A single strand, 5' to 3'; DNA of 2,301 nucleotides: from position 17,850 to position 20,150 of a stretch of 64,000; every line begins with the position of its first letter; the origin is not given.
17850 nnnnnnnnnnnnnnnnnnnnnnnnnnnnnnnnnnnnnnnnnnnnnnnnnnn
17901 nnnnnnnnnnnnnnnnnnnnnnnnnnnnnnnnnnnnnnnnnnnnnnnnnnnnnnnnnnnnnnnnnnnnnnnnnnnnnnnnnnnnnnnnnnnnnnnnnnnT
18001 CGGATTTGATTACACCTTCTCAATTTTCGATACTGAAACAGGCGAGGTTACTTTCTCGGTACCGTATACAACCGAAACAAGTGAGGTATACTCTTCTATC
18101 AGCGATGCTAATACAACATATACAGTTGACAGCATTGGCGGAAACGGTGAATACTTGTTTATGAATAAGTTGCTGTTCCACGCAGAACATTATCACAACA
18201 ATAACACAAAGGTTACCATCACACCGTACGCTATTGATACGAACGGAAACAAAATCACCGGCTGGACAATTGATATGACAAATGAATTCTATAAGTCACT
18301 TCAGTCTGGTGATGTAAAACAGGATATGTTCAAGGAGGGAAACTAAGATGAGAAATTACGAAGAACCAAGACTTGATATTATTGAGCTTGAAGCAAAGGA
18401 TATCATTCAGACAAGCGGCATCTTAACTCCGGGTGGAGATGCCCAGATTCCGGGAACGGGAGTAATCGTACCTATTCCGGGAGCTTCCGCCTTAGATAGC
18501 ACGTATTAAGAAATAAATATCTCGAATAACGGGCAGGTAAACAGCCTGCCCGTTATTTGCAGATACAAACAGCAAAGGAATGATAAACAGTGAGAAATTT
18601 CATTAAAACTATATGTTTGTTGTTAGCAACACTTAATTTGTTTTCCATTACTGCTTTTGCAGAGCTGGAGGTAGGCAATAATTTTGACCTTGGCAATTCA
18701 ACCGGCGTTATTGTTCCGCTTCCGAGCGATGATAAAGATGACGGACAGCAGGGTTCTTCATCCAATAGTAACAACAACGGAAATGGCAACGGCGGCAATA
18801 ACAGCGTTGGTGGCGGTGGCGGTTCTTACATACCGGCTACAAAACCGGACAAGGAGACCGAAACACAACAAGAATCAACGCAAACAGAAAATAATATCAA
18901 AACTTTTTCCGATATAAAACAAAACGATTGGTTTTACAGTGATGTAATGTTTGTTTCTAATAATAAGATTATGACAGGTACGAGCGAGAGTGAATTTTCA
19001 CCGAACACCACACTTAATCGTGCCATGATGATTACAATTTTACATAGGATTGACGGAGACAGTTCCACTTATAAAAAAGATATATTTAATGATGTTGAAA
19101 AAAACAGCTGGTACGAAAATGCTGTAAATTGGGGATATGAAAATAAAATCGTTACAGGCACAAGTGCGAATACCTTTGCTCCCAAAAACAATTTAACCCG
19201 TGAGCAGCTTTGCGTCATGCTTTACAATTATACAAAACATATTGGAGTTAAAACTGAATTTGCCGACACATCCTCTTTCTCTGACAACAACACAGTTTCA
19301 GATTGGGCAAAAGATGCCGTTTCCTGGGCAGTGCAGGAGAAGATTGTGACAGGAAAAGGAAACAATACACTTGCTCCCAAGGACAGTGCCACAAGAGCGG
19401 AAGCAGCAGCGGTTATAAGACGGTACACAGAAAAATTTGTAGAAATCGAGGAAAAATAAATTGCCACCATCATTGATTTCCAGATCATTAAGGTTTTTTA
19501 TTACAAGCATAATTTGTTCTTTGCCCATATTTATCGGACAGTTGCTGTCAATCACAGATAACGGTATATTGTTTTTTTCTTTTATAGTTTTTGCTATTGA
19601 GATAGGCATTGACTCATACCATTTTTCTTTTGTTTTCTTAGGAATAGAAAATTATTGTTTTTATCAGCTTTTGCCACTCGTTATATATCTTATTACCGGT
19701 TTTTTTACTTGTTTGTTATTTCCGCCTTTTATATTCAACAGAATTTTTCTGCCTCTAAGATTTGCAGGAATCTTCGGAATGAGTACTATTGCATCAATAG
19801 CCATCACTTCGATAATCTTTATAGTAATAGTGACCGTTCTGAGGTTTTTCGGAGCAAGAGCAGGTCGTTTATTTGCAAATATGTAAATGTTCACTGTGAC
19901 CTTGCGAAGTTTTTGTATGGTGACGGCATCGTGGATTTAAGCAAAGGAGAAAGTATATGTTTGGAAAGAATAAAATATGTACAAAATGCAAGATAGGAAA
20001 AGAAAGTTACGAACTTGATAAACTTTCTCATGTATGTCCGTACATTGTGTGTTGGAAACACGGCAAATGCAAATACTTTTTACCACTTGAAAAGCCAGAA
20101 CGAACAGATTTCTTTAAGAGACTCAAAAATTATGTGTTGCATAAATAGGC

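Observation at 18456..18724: Shared TGVIVP[IL]P motif links the 53-aa ORF to the mature N-terminus of the SLH protein, suggesting a docking peptide for the anchorless giant protein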

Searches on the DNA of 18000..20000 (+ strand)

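Call 20: search_dna_similar(query=window:18000-20000:+, collection=plasmids, mode=near)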
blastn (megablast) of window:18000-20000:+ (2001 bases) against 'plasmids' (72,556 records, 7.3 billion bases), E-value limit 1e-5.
No match.
